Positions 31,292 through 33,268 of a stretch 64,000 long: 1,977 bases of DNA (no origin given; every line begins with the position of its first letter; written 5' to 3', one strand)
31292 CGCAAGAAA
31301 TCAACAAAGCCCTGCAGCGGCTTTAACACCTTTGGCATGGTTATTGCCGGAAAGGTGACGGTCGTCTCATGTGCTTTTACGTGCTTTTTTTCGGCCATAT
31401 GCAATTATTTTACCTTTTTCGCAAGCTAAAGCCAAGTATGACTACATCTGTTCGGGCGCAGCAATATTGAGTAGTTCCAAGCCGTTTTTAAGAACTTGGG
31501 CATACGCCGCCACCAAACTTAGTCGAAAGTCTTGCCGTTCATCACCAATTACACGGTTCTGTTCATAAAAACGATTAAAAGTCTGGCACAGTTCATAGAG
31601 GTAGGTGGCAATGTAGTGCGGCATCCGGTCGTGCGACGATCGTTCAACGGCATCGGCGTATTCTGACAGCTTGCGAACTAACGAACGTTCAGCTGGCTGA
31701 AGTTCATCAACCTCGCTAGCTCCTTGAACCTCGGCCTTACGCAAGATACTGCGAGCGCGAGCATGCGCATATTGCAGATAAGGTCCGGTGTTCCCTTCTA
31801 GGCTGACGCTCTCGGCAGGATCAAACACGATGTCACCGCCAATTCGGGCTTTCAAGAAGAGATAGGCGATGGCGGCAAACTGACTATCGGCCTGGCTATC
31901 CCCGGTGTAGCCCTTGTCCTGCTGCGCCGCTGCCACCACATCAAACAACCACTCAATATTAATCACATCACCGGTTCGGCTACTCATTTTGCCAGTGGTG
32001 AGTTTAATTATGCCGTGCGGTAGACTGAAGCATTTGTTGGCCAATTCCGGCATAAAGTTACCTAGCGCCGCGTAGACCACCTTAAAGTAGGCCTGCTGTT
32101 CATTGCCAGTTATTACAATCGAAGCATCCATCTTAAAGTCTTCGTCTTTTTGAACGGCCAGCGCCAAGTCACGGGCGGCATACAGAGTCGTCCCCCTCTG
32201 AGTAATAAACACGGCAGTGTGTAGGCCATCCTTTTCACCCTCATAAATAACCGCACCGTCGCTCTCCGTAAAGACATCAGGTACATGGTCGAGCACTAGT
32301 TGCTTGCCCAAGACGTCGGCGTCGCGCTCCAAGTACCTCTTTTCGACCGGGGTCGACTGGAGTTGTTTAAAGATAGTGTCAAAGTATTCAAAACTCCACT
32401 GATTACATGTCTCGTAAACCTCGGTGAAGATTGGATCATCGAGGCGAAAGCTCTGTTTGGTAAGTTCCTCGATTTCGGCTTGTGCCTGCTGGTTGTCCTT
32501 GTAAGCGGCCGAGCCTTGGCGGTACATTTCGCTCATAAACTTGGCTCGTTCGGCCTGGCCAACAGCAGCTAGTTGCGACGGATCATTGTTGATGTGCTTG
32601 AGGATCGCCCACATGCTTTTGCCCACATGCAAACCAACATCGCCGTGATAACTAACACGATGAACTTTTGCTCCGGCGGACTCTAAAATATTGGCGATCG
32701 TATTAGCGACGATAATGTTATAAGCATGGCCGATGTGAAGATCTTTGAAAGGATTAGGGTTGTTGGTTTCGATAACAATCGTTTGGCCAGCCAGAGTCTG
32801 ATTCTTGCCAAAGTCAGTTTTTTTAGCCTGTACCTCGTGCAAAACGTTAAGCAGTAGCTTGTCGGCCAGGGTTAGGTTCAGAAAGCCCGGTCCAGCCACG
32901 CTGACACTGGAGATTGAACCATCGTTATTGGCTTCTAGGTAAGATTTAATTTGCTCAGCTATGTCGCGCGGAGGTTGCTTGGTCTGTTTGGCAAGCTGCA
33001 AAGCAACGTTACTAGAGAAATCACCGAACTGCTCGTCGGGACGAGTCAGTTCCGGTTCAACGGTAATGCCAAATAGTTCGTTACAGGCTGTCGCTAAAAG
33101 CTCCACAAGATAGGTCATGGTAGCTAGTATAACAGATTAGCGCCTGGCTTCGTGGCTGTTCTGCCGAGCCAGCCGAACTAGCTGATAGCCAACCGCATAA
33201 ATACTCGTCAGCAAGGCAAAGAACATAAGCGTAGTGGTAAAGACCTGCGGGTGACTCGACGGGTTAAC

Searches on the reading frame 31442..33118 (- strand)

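Call 71: search_protein_families(library=pfam, proteins=[window:31442-33118:-], max_evalue=0.001)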
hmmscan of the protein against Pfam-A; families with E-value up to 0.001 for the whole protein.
window:31442-33118:- (558 aa): 3 families
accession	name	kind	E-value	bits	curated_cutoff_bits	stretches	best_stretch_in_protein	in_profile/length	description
PF05746.21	DALR_1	-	3.9e-33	114.5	22.3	1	448-558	1-117/117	DALR anticodon binding domain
PF00750.26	tRNA-synt_1d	-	5.1e-22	78.8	23.3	1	101-393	10-296/349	tRNA synthetases class I (R), catalytic domain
PF03485.21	Arg_tRNA_synt_N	-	4.5e-21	75.7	21.5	1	5-84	4-85/85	Arginyl tRNA synthetase N terminal domain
